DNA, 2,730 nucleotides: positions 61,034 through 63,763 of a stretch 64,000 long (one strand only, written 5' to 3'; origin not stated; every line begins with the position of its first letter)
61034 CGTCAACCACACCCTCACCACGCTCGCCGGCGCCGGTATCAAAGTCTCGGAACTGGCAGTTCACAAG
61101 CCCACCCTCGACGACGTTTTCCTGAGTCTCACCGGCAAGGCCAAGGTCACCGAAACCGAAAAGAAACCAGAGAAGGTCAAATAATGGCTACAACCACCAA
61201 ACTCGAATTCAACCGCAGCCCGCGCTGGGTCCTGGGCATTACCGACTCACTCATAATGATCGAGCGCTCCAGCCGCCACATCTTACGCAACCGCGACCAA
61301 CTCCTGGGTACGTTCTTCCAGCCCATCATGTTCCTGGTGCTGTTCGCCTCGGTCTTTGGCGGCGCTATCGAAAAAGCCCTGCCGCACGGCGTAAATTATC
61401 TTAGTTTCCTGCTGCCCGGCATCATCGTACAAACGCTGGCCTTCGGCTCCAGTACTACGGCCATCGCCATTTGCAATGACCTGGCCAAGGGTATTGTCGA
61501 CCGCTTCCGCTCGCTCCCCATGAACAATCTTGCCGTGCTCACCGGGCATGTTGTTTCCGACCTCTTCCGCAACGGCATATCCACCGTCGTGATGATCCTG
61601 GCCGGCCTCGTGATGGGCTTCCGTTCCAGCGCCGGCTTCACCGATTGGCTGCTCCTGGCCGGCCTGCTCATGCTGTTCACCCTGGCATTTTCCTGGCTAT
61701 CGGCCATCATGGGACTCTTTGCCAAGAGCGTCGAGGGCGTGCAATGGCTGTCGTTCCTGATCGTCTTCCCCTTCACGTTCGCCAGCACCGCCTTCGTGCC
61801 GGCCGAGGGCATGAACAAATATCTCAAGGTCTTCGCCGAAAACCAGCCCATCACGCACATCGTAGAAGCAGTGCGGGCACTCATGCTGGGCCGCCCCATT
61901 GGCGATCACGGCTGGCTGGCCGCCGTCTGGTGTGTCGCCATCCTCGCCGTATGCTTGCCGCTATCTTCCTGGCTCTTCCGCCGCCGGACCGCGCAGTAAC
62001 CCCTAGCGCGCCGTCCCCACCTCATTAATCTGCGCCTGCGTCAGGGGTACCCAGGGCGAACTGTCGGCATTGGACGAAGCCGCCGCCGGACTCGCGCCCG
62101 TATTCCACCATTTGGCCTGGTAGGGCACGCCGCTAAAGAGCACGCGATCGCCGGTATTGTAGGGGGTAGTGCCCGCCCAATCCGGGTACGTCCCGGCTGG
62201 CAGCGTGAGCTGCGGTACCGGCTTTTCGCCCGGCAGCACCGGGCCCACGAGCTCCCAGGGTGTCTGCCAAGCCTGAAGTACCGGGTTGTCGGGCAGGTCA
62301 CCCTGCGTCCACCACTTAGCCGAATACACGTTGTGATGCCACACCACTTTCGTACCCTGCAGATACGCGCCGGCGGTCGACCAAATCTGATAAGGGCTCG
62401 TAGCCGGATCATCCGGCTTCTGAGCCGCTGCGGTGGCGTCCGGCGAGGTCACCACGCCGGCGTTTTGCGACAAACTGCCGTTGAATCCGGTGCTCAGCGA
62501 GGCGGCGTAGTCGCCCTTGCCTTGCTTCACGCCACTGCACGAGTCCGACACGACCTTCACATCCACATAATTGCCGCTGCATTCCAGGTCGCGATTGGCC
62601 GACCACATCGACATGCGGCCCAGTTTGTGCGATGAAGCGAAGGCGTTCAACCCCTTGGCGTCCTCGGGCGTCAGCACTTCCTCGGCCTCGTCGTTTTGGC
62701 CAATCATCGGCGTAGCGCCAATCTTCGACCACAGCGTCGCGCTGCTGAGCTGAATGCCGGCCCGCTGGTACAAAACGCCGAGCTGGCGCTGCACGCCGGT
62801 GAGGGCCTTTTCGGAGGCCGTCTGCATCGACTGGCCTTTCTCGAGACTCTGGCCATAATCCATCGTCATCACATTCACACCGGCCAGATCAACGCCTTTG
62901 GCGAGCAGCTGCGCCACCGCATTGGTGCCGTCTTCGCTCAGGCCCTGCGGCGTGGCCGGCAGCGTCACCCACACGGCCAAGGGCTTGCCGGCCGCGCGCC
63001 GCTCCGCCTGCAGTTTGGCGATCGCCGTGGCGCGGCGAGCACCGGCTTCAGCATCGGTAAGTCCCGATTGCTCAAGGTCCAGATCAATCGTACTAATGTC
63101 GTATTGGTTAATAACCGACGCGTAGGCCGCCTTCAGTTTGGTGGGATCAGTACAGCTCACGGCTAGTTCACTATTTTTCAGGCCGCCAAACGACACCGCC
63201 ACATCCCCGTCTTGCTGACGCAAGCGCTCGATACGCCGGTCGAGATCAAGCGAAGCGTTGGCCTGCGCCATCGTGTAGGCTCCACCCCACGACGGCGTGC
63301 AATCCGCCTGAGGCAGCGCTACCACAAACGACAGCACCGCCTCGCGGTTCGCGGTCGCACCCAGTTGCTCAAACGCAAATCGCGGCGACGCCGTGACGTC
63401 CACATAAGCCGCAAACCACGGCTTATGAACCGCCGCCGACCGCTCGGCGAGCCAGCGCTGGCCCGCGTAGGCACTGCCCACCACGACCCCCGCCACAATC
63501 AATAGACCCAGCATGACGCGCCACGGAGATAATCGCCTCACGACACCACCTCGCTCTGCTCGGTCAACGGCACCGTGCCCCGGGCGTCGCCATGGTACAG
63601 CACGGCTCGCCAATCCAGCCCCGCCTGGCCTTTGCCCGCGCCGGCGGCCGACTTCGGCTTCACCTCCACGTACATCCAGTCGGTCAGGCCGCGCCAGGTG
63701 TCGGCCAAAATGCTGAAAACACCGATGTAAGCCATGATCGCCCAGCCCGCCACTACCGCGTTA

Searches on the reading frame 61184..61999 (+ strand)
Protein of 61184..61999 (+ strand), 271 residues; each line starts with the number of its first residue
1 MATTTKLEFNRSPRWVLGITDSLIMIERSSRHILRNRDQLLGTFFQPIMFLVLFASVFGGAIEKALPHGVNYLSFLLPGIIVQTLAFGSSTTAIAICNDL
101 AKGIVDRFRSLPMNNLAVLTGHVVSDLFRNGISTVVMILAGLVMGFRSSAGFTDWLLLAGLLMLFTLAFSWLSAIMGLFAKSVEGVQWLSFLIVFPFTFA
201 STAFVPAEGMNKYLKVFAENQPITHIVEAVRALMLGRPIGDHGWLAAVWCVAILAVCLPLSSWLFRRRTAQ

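Call 67: find_encoding_contigs(protein=window:61184-61999:+, flank=10000, max_places=4)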
Protein window:61184-61999:+ (271 aa): 5 contigs read that carry it; 3 places shown.
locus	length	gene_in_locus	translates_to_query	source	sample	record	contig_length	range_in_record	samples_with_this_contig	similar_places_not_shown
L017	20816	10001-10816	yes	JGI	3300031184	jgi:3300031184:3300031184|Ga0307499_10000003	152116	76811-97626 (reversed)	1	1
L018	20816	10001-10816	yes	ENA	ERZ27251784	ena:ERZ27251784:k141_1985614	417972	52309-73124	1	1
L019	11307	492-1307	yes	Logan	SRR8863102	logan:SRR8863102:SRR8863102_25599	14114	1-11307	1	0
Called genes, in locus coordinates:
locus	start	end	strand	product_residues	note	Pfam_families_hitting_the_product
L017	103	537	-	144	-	-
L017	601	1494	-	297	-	-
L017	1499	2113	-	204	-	-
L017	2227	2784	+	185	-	PF04011:LemA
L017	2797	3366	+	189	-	-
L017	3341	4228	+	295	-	PF01435:Peptidase_M48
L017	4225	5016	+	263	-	-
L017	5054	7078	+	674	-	PF22745:Nlig-Ia, PF01653:DNA_ligase_aden, PF03120:OB_DNA_ligase, PF12826:HHH_2, PF14520:HHH_5 (weak), PF00633:HHH (faint), PF00533:BRCT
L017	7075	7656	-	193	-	-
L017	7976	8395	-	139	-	PF22091:DUF6941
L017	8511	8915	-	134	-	-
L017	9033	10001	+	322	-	PF00005:ABC_tran, PF13304:AAA_21, PF13732:DrrA1-3_C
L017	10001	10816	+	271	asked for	PF01061:ABC2_membrane, PF12698:ABC2_membrane_3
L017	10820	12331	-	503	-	PF00704:Glyco_hydro_18 (weak), PF02839:CBM_5_12 (weak)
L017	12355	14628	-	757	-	PF00535:Glycos_transf_2 (faint), PF13641:Glyco_tranf_2_3, PF13632:Glyco_trans_2_3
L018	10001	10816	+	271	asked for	PF01061:ABC2_membrane, PF12698:ABC2_membrane_3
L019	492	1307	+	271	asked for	PF01061:ABC2_membrane, PF12698:ABC2_membrane_3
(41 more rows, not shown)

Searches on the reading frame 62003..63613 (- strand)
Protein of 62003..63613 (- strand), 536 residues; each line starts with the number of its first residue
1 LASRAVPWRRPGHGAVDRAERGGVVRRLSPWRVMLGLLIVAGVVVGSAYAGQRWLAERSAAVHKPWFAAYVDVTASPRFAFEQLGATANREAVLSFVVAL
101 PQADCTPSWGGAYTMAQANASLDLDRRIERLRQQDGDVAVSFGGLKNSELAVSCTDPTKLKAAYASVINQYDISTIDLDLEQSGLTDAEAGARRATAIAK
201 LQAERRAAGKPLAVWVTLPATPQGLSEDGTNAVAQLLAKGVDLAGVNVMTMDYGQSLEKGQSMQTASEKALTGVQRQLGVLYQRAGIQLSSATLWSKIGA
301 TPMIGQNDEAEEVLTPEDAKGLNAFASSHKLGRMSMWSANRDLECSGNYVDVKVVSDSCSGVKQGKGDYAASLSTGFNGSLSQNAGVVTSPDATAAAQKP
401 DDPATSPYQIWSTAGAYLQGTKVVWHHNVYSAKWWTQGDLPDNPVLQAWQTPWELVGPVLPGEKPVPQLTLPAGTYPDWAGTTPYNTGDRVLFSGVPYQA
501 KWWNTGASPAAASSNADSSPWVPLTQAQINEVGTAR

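Call 65: find_encoding_contigs(protein=window:62003-63613:-, flank=10000, max_places=3)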
Protein window:62003-63613:- (536 aa): no gene with exactly this product is on record in the collection.
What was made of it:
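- Tried and rejected: Failed look-up: a contig look-up with ORF 62003-63613 failed because that start is not on record (call 65).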
